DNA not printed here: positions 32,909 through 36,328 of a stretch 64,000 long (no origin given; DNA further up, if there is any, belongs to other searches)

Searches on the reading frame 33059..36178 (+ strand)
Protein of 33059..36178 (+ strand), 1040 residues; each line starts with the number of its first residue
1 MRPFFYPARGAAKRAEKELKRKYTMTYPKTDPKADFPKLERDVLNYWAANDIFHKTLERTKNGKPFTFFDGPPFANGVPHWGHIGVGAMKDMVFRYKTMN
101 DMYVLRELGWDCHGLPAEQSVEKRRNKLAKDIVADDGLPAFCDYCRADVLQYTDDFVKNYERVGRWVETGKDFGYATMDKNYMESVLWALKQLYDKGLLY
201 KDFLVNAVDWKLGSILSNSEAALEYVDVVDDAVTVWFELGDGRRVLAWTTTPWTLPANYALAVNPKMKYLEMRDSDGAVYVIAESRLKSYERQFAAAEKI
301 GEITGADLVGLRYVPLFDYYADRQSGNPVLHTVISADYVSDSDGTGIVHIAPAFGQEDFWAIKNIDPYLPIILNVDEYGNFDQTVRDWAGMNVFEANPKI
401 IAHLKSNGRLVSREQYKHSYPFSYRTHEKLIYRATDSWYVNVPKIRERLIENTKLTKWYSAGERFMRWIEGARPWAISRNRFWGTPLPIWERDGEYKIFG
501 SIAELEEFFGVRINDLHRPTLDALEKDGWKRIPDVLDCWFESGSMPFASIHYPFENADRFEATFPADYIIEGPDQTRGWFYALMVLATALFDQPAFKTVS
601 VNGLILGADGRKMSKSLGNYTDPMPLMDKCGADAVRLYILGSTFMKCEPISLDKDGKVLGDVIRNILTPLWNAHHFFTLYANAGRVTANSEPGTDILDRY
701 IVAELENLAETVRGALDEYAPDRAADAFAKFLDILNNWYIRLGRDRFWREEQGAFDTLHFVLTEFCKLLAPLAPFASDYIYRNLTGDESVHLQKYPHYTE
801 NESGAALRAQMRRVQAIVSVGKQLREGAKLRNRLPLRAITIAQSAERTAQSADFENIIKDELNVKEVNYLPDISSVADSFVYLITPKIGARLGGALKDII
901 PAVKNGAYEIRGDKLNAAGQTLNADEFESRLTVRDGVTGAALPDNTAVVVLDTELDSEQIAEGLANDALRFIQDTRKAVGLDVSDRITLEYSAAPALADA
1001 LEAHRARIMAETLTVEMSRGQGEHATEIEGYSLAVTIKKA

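Call 16: search_protein_families(library=pfam, proteins=[window:33059-36178:+], max_evalue=0.001)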
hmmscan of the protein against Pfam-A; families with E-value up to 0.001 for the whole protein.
window:33059-36178:+ (1040 aa): 4 families
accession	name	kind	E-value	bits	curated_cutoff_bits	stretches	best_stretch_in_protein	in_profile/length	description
PF00133.28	tRNA-synt_1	-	4.8e-116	388.4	22.7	1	43-645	2-408/414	tRNA synthetases class I (I, L, M and V)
PF08264.19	Anticodon_1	-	9.8e-26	90.8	25.1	1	698-838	1-146/148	Anticodon-binding domain of tRNA ligase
PF19302.4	DUF5915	-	7.6e-23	81.5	27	1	855-1039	1-194/195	Domain of unknown function (DUF5915)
PF09334.17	tRNA-synt_1g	-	1.4e-12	47.5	20.1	0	73-125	8-60/391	tRNA synthetases class I (M)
